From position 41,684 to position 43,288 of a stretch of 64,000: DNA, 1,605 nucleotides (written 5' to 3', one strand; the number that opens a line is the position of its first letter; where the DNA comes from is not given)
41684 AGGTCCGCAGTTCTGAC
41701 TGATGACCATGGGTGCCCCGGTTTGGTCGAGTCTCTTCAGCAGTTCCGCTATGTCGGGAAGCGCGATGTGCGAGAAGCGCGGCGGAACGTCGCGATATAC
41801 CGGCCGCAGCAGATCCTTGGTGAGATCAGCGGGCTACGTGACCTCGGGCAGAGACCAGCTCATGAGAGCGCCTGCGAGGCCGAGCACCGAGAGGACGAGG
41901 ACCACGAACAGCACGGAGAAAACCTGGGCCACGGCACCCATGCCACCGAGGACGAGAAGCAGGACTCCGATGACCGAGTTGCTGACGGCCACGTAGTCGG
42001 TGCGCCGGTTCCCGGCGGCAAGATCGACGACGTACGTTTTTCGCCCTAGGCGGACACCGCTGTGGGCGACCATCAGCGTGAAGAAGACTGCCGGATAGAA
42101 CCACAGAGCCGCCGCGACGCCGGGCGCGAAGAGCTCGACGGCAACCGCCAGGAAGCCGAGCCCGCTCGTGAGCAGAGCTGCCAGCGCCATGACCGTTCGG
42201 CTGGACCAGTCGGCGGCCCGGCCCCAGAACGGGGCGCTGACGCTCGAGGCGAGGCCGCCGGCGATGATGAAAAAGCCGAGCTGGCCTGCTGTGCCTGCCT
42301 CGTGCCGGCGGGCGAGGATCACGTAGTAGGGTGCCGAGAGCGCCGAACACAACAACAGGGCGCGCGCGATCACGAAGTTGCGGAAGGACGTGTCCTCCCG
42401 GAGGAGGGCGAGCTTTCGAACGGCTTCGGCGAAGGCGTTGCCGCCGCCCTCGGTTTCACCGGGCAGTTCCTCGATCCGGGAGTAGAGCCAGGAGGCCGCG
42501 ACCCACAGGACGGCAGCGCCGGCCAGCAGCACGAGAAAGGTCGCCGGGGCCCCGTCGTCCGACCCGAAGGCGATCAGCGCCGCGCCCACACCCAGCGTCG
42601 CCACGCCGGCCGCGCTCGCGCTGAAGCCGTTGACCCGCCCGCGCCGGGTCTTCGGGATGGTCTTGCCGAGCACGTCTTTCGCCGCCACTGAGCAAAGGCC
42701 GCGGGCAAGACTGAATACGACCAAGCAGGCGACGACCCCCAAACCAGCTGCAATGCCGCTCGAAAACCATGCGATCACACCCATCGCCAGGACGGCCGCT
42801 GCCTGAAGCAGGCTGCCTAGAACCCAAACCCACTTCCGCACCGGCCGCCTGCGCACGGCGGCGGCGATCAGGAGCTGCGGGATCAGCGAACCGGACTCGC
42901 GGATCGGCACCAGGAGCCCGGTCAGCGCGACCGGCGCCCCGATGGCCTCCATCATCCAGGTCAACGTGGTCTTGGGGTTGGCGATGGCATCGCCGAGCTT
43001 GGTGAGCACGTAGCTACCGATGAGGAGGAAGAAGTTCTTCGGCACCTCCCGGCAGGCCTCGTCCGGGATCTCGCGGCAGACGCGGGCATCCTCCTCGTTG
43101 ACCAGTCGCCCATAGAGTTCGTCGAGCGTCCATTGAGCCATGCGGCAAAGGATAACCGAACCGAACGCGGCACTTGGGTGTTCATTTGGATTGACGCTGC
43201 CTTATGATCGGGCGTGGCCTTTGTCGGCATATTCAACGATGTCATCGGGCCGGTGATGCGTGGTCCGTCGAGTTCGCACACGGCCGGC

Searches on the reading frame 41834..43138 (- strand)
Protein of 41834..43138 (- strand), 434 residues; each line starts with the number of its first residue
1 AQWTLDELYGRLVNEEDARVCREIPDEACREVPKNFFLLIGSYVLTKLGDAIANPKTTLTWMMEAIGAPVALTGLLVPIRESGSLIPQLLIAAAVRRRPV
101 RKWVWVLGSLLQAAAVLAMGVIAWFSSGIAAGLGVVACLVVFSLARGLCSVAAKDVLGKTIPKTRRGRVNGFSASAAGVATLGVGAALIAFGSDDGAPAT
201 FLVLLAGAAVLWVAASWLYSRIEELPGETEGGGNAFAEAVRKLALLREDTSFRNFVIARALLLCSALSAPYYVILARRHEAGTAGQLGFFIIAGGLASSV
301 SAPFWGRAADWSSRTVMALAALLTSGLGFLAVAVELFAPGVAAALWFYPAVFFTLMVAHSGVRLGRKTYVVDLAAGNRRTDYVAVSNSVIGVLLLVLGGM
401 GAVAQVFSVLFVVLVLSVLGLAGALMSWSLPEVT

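Call 7: search_protein_families(library=pfam, proteins=[window:41834-43138:-], max_evalue=0.001)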
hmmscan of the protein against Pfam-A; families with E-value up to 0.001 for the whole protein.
window:41834-43138:- (434 aa): 1 family
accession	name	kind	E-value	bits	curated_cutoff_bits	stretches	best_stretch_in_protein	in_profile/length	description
PF07690.21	MFS_1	-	8.8e-15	54.9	33.4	1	42-391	4-340/347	Major Facilitator Superfamily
